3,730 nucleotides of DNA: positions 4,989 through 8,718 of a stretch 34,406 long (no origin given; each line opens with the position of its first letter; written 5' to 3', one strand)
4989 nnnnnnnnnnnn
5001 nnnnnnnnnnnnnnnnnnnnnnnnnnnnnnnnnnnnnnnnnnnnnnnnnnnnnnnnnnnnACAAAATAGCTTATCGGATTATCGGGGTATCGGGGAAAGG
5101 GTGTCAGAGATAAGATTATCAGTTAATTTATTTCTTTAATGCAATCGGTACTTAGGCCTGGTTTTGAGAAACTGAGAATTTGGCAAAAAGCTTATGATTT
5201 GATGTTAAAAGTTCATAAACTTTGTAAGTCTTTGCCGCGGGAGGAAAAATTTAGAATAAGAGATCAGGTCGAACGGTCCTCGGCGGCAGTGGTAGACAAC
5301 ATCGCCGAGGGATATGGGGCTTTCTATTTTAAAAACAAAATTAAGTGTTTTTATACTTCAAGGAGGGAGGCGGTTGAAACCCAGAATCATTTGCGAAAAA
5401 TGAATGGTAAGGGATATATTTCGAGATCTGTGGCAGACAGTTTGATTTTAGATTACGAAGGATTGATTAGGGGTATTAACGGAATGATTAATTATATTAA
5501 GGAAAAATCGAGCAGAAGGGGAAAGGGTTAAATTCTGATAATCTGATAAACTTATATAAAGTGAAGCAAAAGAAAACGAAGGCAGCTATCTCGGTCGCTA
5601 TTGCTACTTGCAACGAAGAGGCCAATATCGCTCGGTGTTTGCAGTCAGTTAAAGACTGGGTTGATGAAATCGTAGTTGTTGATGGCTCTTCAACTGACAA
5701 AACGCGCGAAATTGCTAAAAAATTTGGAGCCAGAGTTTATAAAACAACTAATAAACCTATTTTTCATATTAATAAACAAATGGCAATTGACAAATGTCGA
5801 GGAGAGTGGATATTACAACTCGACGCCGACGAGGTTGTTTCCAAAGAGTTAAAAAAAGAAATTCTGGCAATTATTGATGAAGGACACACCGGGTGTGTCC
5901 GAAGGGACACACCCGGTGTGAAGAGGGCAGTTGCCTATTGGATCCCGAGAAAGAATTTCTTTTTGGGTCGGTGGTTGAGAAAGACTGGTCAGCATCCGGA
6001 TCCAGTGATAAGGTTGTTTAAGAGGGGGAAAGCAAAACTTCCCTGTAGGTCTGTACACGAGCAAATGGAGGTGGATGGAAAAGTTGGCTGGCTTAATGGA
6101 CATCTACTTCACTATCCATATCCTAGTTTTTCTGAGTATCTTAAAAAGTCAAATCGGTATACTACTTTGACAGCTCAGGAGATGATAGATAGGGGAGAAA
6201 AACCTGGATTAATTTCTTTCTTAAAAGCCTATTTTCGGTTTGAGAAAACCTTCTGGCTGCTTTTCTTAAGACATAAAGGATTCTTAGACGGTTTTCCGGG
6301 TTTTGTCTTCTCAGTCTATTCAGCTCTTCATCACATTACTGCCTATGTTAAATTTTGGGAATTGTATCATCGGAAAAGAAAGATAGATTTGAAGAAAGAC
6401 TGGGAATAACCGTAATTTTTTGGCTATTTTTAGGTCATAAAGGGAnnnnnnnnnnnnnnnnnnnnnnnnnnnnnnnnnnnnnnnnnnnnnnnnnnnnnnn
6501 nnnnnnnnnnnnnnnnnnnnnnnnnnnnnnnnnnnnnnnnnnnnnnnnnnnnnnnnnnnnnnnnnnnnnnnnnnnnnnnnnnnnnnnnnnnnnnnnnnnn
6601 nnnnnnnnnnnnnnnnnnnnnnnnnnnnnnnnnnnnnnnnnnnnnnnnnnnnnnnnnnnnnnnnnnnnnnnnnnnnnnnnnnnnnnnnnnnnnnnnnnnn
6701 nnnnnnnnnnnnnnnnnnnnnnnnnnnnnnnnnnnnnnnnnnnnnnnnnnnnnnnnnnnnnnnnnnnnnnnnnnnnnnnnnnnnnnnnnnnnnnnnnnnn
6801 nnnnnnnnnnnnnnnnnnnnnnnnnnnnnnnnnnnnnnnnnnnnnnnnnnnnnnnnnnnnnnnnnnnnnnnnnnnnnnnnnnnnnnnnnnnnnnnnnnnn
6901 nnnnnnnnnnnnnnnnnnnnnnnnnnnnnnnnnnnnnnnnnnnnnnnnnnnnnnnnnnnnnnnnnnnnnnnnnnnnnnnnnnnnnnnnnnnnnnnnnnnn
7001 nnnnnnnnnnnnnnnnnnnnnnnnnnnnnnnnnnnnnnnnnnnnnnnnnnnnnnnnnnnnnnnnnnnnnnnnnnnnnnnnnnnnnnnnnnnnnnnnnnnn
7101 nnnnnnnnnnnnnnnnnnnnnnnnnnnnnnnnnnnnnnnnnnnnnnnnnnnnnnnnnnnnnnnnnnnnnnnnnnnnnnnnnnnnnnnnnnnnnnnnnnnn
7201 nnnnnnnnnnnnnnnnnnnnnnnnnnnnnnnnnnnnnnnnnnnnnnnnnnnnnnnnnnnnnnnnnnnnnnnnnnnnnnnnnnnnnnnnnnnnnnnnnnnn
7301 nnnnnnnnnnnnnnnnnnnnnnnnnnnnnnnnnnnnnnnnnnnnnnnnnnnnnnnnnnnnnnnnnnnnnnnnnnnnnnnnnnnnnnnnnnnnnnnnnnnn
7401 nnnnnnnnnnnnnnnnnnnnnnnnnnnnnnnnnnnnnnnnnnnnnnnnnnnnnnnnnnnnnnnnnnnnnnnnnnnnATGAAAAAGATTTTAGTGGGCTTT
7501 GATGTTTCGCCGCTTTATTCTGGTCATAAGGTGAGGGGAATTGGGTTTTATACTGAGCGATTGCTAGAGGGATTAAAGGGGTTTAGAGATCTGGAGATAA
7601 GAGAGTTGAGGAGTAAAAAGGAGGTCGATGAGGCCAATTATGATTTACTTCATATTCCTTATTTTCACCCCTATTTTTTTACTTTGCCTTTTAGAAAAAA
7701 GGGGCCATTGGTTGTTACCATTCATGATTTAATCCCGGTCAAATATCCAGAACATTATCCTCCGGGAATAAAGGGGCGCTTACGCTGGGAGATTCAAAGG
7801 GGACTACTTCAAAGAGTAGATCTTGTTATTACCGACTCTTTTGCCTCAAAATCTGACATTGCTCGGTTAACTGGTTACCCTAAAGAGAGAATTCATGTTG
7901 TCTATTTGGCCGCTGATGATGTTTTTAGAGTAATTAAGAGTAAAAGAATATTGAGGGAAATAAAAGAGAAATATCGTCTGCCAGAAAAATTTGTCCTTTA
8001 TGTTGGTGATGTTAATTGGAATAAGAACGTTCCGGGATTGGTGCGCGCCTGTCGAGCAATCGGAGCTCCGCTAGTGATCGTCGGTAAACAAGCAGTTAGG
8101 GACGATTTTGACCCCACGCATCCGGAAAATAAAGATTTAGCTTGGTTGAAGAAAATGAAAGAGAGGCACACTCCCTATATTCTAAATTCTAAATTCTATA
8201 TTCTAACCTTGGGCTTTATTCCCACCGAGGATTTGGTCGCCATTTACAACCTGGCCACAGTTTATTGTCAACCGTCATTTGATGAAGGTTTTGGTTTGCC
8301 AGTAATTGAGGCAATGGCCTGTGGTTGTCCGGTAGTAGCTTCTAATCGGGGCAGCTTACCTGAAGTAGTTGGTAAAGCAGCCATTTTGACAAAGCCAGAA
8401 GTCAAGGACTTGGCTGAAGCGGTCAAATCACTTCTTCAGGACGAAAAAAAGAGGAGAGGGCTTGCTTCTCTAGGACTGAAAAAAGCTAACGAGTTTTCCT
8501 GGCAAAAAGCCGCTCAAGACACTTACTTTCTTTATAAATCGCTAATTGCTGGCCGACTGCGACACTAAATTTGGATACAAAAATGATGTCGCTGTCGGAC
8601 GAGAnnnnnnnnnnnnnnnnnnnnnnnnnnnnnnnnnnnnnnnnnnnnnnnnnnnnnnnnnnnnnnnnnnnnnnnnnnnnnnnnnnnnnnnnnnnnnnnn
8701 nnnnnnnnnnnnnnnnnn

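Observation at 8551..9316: Identical 49-nt hairpin repeat flanks the PaaX-like gene and gives two unrelated proteins the same GRLRH C-terminus and stop codon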

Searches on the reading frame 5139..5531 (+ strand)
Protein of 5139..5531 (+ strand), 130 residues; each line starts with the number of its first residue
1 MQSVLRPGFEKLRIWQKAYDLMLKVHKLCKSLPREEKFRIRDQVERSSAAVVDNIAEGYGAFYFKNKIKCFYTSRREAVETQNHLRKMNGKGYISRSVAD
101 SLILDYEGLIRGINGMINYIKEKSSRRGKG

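Call 63: search_protein_families(library=padloc, proteins=[window:5139-5531:+], max_evalue=0.01)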
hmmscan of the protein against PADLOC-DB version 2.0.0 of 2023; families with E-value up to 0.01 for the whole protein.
window:5139-5531:+ (130 aa): 0 families

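Call 99: search_protein_families(library=pfam, proteins=[window:5139-5531:+], max_evalue=0.01)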
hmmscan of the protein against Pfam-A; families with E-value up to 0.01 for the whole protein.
window:5139-5531:+ (130 aa): 2 families
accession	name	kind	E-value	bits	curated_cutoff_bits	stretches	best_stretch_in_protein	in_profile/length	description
PF05635.17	23S_rRNA_IVP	-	4.5e-26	91.6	33.8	1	10-114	1-105/106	23S rRNA-intervening sequence protein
PF22296.2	bAvd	-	6.9e-05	23.7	40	1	14-118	3-105/107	bAvd-like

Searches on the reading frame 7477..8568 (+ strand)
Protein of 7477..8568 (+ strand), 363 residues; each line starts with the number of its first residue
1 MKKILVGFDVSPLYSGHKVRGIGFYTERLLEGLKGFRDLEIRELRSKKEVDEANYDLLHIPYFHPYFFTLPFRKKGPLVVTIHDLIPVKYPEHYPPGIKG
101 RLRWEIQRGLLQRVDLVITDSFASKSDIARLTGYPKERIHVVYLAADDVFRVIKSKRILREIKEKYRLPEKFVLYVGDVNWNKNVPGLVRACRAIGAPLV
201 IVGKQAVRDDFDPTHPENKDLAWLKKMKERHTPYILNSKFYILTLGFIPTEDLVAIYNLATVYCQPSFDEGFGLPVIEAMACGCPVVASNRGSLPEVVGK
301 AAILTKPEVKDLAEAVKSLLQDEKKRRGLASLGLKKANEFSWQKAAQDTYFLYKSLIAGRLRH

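Call 6: search_protein_families(library=pfam, proteins=[window:7477-8568:+], max_evalue=0.01)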
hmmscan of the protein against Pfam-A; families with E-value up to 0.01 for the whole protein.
window:7477-8568:+ (363 aa): 6 families
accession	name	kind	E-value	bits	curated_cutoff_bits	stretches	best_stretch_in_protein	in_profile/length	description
PF00534.26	Glycos_transf_1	-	3.3e-30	105.3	26.4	1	163-329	6-165/172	Glycosyl transferases group 1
PF13692.12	Glyco_trans_1_4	-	1.6e-23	84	27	1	171-322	2-142/142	Glycosyl transferases group 1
PF13439.12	Glyco_transf_4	-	5.3e-16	59.5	28.5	1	44-147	62-167/170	Glycosyltransferase Family 4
PF13579.12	Glyco_trans_4_4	-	9.3e-12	46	29.7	1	44-143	63-156/158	Glycosyl transferase 4-like domain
PF13524.12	Glyco_trans_1_2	-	4.1e-09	37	25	1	241-347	28-140/144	Glycosyl transferase-like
PF20706.3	GT4-conflict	-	1.5e-06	27.9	26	1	253-347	275-383/385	Family 4 Glycosyltransferase in conflict systems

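Call 7: find_encoding_contigs(protein=window:7477-8568:+, flank=6000, max_places=10)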
Protein window:7477-8568:+ (363 aa): 2 contigs read that carry it; 2 places shown.
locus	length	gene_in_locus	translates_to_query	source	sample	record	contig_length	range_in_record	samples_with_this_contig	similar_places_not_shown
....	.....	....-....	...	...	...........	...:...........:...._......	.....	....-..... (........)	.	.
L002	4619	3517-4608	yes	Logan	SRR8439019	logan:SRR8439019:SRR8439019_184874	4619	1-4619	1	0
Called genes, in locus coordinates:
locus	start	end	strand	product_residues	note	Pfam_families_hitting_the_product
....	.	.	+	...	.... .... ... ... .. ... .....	?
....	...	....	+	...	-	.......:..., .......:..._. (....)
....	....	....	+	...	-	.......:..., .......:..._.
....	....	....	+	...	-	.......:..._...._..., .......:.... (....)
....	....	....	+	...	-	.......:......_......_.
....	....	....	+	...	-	-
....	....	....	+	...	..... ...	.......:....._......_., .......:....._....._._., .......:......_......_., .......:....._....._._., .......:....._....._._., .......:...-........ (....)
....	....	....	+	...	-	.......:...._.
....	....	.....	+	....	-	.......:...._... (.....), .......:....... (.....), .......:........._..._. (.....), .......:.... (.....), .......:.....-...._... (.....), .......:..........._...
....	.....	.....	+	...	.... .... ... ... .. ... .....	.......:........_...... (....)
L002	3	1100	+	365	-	?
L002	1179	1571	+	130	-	PF05635:23S_rRNA_IVP, PF22296:bAvd (weak)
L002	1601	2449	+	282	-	PF00535:Glycos_transf_2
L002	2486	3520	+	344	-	-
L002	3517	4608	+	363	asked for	PF13439:Glyco_transf_4, PF13579:Glyco_trans_4_4, PF00534:Glycos_transf_1, PF13692:Glyco_trans_1_4, PF13524:Glyco_trans_1_2, PF20706:GT4-conflict (weak)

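Call 13: find_homologous_proteins(query=window:7477-8568:+, max_evalue=1e-20)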
Query window:7477-8568:+ (363 aa): 5566 proteins with E <= 1e-20 among 8000 candidates; the best 120 are listed.
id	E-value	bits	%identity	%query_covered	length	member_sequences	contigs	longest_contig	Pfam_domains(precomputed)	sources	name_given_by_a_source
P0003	1.9e-244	828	100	100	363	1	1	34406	PF00534.27,PF13579.13,PF13524.13,PF13439.13,PF20706.4,PF13692.13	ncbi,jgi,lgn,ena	-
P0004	1.6e-162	559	70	98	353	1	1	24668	PF00534.27,PF13579.13,PF13524.13,PF13439.13,PF20706.4,PF13692.13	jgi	-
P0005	1.3e-157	542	66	99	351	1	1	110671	PF00534.27,PF13579.13,PF13524.13,PF13439.13,PF20706.4,PF13692.13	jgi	-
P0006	2.2e-156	538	66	97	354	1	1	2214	PF00534.27,PF13579.13,PF13439.13,PF13692.13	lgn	-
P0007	1.8e-150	519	63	98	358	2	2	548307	PF00534.27,PF13579.13,PF13524.13,PF13439.13,PF20706.4,PF13692.13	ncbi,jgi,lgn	-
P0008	3.5e-150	518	63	98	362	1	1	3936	PF00534.27,PF13579.13,PF13524.13,PF13439.13,PF20706.4,PF13692.13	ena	-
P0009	7.3e-150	517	62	97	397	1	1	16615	PF00534.27,PF13579.13,PF13524.13,PF13439.13,PF20706.4,PF13692.13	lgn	-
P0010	1.8e-148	512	63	98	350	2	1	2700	PF00534.27,PF13579.13,PF13524.13,PF13439.13,PF13692.13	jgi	-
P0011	2.3e-148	512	63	98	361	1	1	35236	PF00534.27,PF13579.13,PF13524.13,PF13439.13,PF13692.13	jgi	-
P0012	6.2e-147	507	62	98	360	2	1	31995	PF00534.27,PF13579.13,PF13524.13,PF13439.13,PF13692.13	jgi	-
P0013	3.6e-146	505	61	97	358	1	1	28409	PF00534.27,PF13579.13,PF13524.13,PF13439.13,PF13692.13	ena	-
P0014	3.7e-144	498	61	98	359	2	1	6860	PF00534.27,PF13579.13,PF13524.13,PF13439.13,PF13692.13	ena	-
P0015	5.0e-144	498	61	98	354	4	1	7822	PF00534.27,PF13579.13,PF13439.13,PF20706.4,PF13692.13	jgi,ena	-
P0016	2.4e-141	489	60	98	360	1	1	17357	PF00534.27,PF13579.13,PF13524.13,PF13439.13,PF20706.4,PF13692.13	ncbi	-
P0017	3.0e-141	489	60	97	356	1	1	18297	PF00534.27,PF13579.13,PF13524.13,PF13439.13,PF13692.13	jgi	-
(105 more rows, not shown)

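Call 16: find_encoding_contigs(protein=P0004, flank=8000, max_places=3)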
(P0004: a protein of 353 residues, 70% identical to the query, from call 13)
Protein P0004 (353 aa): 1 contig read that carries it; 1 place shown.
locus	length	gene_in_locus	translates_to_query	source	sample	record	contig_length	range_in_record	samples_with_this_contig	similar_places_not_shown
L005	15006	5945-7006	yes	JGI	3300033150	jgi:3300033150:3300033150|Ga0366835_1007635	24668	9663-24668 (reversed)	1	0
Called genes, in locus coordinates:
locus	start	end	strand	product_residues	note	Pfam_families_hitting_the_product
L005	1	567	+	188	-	?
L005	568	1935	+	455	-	-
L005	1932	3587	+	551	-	PF02366:PMT, PF13231:PMT_2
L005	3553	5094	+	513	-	-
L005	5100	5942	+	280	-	PF00535:Glycos_transf_2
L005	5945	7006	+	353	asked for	PF13439:Glyco_transf_4, PF13579:Glyco_trans_4_4, PF00534:Glycos_transf_1, PF13692:Glyco_trans_1_4, PF13524:Glyco_trans_1_2, PF20706:GT4-conflict (weak)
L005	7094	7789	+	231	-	PF20803:PaaX_M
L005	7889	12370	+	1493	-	PF25020:TTR_TEN1-4 (faint), PF17210:SdrD_B (faint), PF17802:SpaA (faint), PF13620:CarboxypepD_reg, PF23194:NOMO_5th (faint), PF13620:CarboxypepD_reg, PF13715:CarbopepD_reg_2 (weak)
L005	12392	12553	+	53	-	-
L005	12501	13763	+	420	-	-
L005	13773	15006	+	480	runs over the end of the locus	PF01663:Phosphodiest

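Call 17: find_encoding_contigs(protein=P0005, flank=8000, max_places=3)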
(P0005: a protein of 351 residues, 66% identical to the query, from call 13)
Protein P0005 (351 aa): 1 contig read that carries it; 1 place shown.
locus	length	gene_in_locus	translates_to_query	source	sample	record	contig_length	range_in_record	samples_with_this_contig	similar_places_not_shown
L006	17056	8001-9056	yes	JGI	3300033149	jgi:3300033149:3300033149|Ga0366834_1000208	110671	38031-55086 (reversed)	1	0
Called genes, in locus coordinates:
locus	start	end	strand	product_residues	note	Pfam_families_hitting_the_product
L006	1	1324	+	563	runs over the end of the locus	PF02366:PMT, PF13231:PMT_2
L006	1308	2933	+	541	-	PF13231:PMT_2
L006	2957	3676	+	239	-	PF01553:Acyltransferase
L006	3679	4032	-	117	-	-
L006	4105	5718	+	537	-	PF02366:PMT, PF13231:PMT_2 (weak)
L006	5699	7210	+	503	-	PF02366:PMT (weak), PF13231:PMT_2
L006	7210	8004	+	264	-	PF00535:Glycos_transf_2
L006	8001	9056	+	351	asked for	PF13579:Glyco_trans_4_4, PF13439:Glyco_transf_4, PF00534:Glycos_transf_1, PF13524:Glyco_trans_1_2, PF13692:Glyco_trans_1_4, PF20706:GT4-conflict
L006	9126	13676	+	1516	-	PF13715:CarbopepD_reg_2 (faint), PF13620:CarboxypepD_reg, PF23194:NOMO_5th (faint), PF25020:TTR_TEN1-4 (faint), PF13620:CarboxypepD_reg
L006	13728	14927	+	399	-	PF04188:Mannosyl_trans2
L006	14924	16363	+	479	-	PF01663:Phosphodiest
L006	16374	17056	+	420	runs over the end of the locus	PF01943:Polysacc_synt, PF13440:Polysacc_synt_3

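Call 29: find_encoding_contigs(protein=P0007, flank=8000, max_places=3)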
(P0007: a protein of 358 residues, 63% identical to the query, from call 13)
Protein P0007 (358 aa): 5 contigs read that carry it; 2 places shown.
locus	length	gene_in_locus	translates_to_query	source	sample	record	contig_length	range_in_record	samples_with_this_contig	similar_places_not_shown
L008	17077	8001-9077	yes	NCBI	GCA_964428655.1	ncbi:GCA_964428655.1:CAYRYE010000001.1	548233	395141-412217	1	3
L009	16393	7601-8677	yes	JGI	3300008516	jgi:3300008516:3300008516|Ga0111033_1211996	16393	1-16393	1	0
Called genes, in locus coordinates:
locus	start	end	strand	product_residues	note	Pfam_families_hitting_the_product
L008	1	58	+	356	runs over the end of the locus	PF04055:Radical_SAM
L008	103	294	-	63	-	-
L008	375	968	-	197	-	PF00211:Guanylate_cyc (weak)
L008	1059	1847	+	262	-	-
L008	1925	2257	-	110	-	-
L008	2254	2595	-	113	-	PF18924:DUF5674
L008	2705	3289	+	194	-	-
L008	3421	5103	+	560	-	PF02366:PMT, PF13231:PMT_2 (weak)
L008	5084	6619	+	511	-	PF02366:PMT, PF13231:PMT_2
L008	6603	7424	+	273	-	PF00535:Glycos_transf_2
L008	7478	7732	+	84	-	-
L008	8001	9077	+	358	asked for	PF13439:Glyco_transf_4, PF13579:Glyco_trans_4_4, PF00534:Glycos_transf_1, PF13692:Glyco_trans_1_4, PF13524:Glyco_trans_1_2 (weak), PF20706:GT4-conflict (weak)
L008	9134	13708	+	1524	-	PF13715:CarbopepD_reg_2 (faint), PF17210:SdrD_B (faint), PF13620:CarboxypepD_reg (weak), PF25020:TTR_TEN1-4 (faint), PF23194:NOMO_5th (faint), PF13620:CarboxypepD_reg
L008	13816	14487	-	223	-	-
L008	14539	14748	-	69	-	-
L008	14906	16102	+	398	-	-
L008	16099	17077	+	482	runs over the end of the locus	PF01663:Phosphodiest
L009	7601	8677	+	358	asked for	PF13439:Glyco_transf_4, PF13579:Glyco_trans_4_4, PF00534:Glycos_transf_1, PF13692:Glyco_trans_1_4, PF13524:Glyco_trans_1_2 (weak), PF20706:GT4-conflict (weak)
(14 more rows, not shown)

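Call 63: search_protein_families(library=padloc, proteins=[window:7477-8568:+], max_evalue=0.01)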
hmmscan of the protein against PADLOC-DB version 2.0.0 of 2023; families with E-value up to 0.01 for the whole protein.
window:7477-8568:+ (363 aa): 0 families

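Call 76: find_encoding_contigs(protein=P0011, flank=4000, max_places=2)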
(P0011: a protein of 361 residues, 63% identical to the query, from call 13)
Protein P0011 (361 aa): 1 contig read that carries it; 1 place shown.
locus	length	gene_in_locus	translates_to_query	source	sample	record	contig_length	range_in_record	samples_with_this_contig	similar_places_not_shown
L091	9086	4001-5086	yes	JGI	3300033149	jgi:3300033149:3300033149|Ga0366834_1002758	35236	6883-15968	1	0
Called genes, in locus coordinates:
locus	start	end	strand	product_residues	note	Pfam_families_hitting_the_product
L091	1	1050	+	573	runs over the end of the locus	PF02366:PMT, PF13231:PMT_2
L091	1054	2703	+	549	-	PF02366:PMT, PF13231:PMT_2 (weak)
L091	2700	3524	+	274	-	PF00535:Glycos_transf_2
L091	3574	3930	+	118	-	PF05635:23S_rRNA_IVP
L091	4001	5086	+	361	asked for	PF13579:Glyco_trans_4_4, PF13439:Glyco_transf_4, PF00534:Glycos_transf_1, PF13692:Glyco_trans_1_4, PF13524:Glyco_trans_1_2 (weak)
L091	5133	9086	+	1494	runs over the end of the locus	PF13715:CarbopepD_reg_2 (faint), PF17210:SdrD_B (faint), PF13620:CarboxypepD_reg (weak), PF25020:TTR_TEN1-4 (faint), PF13620:CarboxypepD_reg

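Call 77: find_encoding_contigs(protein=P0008, flank=4000, max_places=2)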
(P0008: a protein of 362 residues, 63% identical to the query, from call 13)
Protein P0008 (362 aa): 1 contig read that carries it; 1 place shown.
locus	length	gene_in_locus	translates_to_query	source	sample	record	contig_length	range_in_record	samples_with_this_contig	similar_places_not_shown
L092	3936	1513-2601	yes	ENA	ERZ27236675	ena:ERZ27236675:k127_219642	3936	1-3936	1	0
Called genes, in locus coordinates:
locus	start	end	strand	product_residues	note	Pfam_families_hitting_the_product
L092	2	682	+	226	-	?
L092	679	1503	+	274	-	PF00535:Glycos_transf_2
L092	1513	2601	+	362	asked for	PF13439:Glyco_transf_4, PF13579:Glyco_trans_4_4, PF00534:Glycos_transf_1, PF13692:Glyco_trans_1_4, PF13524:Glyco_trans_1_2 (weak), PF20706:GT4-conflict (faint)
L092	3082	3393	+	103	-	PF02604:PhdYeFM_antitox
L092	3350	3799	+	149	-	PF01850:PIN (weak), PF13470:PIN_3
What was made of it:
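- L092 carries a toxin-antitoxin pair at the same spot (call 77).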
